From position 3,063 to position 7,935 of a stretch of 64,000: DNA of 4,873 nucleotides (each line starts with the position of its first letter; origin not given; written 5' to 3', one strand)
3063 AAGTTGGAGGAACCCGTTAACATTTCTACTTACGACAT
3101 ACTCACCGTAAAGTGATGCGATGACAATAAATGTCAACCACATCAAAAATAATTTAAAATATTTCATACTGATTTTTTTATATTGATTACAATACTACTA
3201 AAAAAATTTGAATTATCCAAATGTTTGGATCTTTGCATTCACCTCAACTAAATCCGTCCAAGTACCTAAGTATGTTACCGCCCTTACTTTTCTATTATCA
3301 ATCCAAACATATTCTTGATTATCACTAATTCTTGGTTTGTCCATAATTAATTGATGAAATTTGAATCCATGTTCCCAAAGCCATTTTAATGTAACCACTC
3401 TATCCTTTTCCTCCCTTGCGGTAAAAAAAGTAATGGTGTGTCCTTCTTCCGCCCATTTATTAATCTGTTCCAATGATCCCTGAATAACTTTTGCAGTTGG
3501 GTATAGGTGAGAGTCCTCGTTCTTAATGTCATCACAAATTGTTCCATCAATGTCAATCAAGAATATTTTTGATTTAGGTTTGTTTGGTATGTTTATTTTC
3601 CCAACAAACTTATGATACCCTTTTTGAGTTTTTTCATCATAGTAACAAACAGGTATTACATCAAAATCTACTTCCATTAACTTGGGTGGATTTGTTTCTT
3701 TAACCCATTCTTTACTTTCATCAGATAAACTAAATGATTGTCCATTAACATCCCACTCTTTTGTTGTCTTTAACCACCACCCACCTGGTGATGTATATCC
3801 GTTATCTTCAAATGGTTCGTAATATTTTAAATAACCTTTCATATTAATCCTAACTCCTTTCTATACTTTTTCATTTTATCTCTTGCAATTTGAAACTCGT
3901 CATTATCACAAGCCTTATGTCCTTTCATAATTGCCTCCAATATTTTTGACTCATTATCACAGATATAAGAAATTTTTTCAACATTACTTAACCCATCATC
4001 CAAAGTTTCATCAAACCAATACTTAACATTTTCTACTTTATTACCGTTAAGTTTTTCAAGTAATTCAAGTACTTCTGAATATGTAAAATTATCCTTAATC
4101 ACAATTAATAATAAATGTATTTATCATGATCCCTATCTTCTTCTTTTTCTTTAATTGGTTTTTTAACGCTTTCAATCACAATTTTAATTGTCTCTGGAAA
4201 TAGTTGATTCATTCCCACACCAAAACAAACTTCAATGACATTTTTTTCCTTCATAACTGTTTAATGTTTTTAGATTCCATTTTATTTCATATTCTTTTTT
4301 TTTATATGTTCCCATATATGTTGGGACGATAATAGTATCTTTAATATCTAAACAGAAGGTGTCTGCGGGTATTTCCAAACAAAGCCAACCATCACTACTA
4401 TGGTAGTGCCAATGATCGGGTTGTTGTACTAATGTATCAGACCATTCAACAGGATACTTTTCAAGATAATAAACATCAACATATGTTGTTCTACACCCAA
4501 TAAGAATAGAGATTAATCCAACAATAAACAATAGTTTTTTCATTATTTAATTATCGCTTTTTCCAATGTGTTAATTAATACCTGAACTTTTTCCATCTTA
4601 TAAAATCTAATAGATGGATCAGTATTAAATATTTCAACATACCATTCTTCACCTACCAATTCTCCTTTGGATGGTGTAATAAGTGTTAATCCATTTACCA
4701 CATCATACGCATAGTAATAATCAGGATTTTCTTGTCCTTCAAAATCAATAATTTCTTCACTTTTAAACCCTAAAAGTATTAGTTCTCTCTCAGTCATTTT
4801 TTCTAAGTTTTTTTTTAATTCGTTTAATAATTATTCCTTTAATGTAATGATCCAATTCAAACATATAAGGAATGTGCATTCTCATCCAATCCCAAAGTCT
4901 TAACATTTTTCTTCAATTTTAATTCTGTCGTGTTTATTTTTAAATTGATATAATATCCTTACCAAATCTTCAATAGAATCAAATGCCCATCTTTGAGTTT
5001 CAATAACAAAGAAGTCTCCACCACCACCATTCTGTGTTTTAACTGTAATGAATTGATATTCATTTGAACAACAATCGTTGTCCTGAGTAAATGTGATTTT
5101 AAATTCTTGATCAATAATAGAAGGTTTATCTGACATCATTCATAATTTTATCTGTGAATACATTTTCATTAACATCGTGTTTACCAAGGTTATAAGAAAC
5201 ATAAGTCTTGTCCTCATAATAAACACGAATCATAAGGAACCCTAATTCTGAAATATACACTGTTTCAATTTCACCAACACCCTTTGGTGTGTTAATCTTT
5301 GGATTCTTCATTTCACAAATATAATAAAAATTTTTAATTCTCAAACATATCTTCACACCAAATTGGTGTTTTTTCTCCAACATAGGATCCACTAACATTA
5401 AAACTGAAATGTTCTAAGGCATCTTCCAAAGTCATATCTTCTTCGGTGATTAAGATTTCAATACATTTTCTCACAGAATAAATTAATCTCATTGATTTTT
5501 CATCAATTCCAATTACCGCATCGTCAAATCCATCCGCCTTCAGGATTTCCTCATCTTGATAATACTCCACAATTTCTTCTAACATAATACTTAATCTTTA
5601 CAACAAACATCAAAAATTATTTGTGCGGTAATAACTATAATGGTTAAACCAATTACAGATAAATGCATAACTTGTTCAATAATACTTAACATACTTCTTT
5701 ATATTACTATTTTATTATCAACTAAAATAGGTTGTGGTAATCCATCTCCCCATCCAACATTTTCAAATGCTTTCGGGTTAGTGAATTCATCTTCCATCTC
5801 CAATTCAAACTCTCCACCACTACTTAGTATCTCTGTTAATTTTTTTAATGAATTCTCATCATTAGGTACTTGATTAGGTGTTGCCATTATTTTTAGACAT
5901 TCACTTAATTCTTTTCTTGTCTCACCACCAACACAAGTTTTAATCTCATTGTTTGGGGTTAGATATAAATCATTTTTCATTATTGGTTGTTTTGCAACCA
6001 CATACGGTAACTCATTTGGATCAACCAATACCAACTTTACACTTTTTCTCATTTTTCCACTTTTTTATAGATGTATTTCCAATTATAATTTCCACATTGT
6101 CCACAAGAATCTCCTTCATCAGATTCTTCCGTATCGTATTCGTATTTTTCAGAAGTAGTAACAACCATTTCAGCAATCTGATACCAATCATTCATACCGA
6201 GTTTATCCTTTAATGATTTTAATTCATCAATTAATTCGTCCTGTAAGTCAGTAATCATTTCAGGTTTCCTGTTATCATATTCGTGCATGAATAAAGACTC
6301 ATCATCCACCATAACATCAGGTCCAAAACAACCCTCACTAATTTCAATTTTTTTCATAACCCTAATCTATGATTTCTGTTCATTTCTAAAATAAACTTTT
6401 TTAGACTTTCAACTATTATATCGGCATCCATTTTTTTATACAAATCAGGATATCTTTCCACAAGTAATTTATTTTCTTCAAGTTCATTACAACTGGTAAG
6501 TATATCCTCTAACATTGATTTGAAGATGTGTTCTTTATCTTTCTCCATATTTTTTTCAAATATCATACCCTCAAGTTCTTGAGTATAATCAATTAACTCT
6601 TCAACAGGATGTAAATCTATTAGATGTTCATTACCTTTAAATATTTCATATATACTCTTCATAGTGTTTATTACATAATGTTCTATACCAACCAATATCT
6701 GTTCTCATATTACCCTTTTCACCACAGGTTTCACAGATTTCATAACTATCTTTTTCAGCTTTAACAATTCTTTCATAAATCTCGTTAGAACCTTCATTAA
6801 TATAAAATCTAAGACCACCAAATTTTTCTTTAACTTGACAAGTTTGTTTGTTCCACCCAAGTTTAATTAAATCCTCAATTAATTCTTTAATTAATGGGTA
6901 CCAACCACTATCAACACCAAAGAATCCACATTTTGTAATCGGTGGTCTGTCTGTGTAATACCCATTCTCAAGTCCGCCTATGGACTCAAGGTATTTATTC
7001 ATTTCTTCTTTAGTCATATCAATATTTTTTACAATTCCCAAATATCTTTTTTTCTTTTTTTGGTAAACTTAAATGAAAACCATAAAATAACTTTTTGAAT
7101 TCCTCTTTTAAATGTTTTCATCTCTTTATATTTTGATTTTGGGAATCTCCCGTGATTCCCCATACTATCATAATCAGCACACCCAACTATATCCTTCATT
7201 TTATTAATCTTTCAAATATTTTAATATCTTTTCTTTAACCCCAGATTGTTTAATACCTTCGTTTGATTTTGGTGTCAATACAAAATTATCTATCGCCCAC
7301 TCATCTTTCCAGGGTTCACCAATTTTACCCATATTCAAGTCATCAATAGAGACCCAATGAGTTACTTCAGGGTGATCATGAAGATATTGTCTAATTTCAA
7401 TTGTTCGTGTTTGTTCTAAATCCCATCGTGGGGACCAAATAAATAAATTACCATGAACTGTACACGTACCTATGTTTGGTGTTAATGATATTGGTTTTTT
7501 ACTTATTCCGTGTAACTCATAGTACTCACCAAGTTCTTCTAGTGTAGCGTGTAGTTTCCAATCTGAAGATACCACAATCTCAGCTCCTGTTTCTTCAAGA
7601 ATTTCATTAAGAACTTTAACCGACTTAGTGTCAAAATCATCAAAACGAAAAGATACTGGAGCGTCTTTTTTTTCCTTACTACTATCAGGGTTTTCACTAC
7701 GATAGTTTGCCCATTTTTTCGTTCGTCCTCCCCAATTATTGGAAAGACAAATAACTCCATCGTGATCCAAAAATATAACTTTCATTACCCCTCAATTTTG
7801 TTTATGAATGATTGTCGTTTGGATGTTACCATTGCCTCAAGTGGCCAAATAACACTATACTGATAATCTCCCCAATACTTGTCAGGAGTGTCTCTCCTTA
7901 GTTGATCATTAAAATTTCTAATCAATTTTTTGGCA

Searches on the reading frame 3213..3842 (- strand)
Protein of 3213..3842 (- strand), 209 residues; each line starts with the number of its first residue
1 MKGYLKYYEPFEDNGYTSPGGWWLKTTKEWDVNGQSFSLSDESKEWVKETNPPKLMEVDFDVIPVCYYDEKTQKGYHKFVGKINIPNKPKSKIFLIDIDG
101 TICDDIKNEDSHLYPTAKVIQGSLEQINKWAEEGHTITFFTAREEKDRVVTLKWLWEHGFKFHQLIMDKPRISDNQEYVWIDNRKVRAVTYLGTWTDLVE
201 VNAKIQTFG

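Call 8: search_protein_families(library=pfam, proteins=[window:3213-3842:-], max_evalue=0.01)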
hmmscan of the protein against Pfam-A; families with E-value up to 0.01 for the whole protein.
window:3213-3842:- (209 aa): 3 families
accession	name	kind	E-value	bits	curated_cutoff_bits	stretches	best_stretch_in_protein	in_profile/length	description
PF24694.1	LNS2_PITM1-3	-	1.4e-08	35.3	27.7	1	95-173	2-76/124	PITM 1-3, LNS2 domain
PF03767.20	Acid_phosphat_B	-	9e-08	32.3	27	1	90-174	76-177/230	HAD superfamily, subfamily IIIB (Acid phosphatase)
PF25109.1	HAD_PNKP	-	0.00067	20.2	27.6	1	92-169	2-89/143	Polynucleotide kinase PNKP phosphatase domain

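Call 9: search_protein_families(library=phrogs, proteins=[window:3213-3842:-], max_evalue=0.001)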
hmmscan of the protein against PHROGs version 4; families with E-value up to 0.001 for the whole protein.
window:3213-3842:- (209 aa): 3 families
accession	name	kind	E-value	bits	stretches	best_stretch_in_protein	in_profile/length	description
phrog_1238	-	moron, auxiliary metabolic gene and host takeover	7.1e-17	62.5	1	87-191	18-111/155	phosphoheptose isomerase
phrog_415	-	other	8.6e-12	46.2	1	82-168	12-114/218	polynucleotide kinase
phrog_505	-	other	4.5e-09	37.2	1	23-171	93-243/295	polynucleotide kinase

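Call 53: search_solved_structures(query=window:3213-3842:-, max_evalue=1, show_alignments=1)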
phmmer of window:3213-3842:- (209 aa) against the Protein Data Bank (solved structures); distinct sequences matched with E-value up to 1: 1.
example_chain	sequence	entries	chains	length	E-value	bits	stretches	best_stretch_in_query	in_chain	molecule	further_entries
9jtz_A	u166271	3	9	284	0.08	15.8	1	114-161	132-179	Membrane-associated phosphatidylinositol transfer protein 1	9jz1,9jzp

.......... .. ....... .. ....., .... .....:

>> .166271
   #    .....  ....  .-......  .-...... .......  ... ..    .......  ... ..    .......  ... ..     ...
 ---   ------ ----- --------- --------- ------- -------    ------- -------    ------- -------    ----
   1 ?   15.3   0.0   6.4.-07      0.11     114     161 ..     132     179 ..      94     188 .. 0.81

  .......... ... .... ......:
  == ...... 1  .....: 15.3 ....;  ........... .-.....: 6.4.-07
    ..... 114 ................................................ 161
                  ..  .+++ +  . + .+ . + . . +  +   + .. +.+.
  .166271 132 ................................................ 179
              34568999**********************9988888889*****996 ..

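Call 95: search_protein_families(library=ncbifam, proteins=[window:3213-3842:-], max_evalue=0.01)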
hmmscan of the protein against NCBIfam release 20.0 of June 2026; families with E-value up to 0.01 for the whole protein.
window:3213-3842:- (209 aa): 3 families
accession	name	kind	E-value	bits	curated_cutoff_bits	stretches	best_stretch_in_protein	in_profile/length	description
TIGR00099.1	Cof-subfamily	subfamily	0.00015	21.5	137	1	94-147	2-44/256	Cof-type HAD-IIB family hydrolase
NF046079.1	HAD_phos_BT0820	equivalog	0.00065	20.1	165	1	94-191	3-91/137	BT0820 family HAD-type phosphatase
TIGR01675.1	plant-AP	equivalog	0.0027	17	264.3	1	116-169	118-172/229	plant acid phosphatase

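Call 96: search_dna_similar(query=window:3213-3842:-, collection=phages, mode=protein, max_rows=25, max_evalue=0.001)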
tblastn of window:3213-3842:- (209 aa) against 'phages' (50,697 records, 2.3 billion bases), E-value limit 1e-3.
Records with a match: 35; places in all: 37; records where one place covers at least 80% of the query: 0.
Best place of each record, by identity: <60% 35.
By first word of the organism name: Klebsiella 15; Prochlorococcus 6; Synechococcus 6; Marine 3; Escherichia 2; Pantoea 1; Bacteriophage 1; Pseudomonas 1.
By host as written in the record: - 8; Klebsiella pneumoniae 4; Klebsiella pneumoniae 52145 3; Prochlorococcus sp. MIT9515 2; Synechococcus sp. WH7803 2; Escherichia coli 2; Synechococcus str. WH8109 2; Klebsiella oxytoca 2; and 8 more.
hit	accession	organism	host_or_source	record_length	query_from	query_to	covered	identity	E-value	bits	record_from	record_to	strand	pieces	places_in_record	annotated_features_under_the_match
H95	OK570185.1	Pantoea phage Nufs112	Pantoea agglomerans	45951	94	209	56%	26.8%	3e-4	47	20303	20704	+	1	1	phosphatase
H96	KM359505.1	Prochlorococcus phage P-TIM68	Prochlorococcus sp. MIT9515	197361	94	188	45%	31.8%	5e-4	46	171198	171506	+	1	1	putative phosphoheptose isomerase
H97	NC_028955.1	Prochlorococcus phage P-TIM68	Prochlorococcus sp. MIT9515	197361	94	188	45%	31.8%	5e-4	46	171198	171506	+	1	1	phosphoheptose isomerase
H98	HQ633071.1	Synechococcus phage S-SKS1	Synechococcus sp. WH7803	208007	94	187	45%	32.1%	2e-5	50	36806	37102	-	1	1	hypothetical protein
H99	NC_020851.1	Synechococcus phage S-SKS1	Synechococcus sp. WH7803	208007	94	187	45%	32.1%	2e-5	50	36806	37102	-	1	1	phosphoheptose isomerase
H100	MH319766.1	Marine virus AG-345-P14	single cell amplified by WGA-X; seawater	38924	94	193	48%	29.9%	6e-4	46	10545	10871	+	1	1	record has no annotation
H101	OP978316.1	Klebsiella phage vB_KpS_KW1.2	Klebsiella pneumoniae 52145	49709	95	209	55%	25.7%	1e-3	45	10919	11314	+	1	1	polynucleotide kinase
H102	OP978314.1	Klebsiella phage vB_KpS_KW1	Klebsiella pneumoniae 52145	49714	95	209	55%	25.7%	1e-3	45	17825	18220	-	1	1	polynucleotide kinase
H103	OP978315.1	Klebsiella phage vB_KpS_KW1.1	Klebsiella pneumoniae 52145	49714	95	209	55%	25.7%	1e-3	45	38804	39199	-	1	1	polynucleotide kinase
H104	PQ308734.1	Klebsiella phage vB_Kp_Z1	Klebsiella pneumoniae Kp677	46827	94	209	56%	25.4%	2e-4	47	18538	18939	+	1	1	polynucleotide kinase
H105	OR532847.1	Klebsiella phage RCIP0053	Klebsiella pneumoniae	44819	94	209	56%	25.4%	6e-4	46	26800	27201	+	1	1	hypothetical protein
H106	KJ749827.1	Escherichia phage ECBP5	Escherichia coli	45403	94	209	56%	25.4%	7e-4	46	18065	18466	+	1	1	putative polynucleotide 5' kinase/3' phosphatase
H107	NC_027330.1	Escherichia phage ECBP5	Escherichia coli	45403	94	209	56%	25.4%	7e-4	46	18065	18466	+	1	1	polynucleotide kinase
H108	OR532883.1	Klebsiella phage RCIP0089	Klebsiella pneumoniae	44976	94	209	56%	25.4%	7e-4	45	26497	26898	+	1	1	hypothetical protein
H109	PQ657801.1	Klebsiella phage Roth32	Klebsiella sp. M6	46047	94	209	56%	25.4%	7e-4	45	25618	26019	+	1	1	hypothetical protein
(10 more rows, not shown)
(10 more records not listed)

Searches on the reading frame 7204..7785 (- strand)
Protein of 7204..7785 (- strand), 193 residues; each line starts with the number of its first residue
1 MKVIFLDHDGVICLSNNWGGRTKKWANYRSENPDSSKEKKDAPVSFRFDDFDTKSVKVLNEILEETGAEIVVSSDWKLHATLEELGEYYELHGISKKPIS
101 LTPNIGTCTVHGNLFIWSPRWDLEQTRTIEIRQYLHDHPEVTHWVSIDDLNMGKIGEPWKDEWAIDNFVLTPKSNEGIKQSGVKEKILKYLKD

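Call 8: search_protein_families(library=pfam, proteins=[window:7204-7785:-], max_evalue=0.01)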
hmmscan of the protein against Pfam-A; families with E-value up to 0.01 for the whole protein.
window:7204-7785:- (193 aa): 1 family
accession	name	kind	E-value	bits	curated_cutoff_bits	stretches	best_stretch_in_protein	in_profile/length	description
PF18143.6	HAD_SAK_2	-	8.6e-21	75.2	27.5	1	3-180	1-136/139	HAD domain in Swiss Army Knife RNA repair proteins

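Call 9: search_protein_families(library=phrogs, proteins=[window:7204-7785:-], max_evalue=0.001)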
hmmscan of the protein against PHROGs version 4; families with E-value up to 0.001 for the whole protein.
window:7204-7785:- (193 aa): 1 family
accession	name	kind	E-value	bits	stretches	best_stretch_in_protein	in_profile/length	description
phrog_1818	-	unknown function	1.9e-13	51.4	1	1-151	5-121/161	-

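Call 18: search_solved_structures(query=window:7204-7785:-, max_evalue=1, show_alignments=1)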
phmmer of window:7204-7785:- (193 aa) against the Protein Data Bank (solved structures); distinct sequences matched with E-value up to 1: 1.
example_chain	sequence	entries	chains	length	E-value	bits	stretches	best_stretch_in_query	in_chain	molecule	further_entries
6ket_A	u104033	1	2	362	0.052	16.7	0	135-174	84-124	PuwE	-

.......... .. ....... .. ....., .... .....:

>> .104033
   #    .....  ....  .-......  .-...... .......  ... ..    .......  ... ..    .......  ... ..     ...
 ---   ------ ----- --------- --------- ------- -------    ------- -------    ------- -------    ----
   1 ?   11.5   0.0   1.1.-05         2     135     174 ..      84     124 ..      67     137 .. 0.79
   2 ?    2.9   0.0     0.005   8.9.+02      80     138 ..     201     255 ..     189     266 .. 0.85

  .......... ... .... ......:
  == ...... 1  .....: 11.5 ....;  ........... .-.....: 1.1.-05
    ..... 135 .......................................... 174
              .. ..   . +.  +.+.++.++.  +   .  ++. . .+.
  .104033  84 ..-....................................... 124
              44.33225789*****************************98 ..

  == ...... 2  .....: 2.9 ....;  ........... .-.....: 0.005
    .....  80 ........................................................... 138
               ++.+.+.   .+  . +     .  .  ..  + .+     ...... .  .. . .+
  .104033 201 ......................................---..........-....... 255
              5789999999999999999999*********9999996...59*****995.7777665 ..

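Call 95: search_protein_families(library=ncbifam, proteins=[window:7204-7785:-], max_evalue=0.01)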
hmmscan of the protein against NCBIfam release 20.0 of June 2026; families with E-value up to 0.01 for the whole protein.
window:7204-7785:- (193 aa): 0 families

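Call 97: search_dna_similar(query=window:7204-7785:-, collection=phages, mode=protein, max_rows=25, max_evalue=0.001)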
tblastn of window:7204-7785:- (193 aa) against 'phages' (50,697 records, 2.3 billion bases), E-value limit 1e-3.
Records with a match: 8; places in all: 8; records where one place covers at least 80% of the query: 3.
Best place of each record, by identity: <60% 8.
By first word of the organism name: Vibrio 6; uncultured 1; Psychrobacillus 1.
By host as written in the record: Vibrio harveyi BAA-1116 4; - 2; Psychrobacillus psychrodurans 1; Vibrio ordalii VO5 1.
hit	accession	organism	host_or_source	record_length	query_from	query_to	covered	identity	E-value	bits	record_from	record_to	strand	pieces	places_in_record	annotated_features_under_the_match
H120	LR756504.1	uncultured phage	metagenomic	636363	1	192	99%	29.5%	4e-7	55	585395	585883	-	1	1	record has no annotation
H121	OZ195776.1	Vibrio phage D479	Seawater and oysters mix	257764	1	179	93%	31.2%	1e-3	45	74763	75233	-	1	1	hypothetical protein (x3)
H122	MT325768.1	Psychrobacillus phage Perkons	Psychrobacillus psychrodurans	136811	1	175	91%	30.2%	1e-5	51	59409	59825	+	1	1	hypothetical protein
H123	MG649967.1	Vibrio phage Thalassa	Vibrio harveyi BAA-1116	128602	2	140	72%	30.9%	2e-4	47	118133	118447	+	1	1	hypothetical protein (x2)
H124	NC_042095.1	Vibrio phage Thalassa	Vibrio harveyi BAA-1116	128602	2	140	72%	30.9%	2e-4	47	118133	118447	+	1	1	hypothetical protein (x2)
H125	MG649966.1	Vibrio phage Ceto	Vibrio harveyi BAA-1116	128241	2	140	72%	30.2%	2e-4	47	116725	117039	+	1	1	hypothetical protein (x2)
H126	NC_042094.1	Vibrio phage Ceto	Vibrio harveyi BAA-1116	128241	2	140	72%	30.2%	2e-4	47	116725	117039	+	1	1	hypothetical protein (x2)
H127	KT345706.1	Vibrio phage vB_VorS-PVo5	Vibrio ordalii VO5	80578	2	113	58%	32.1%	4e-4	46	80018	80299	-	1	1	hypothetical protein (x2)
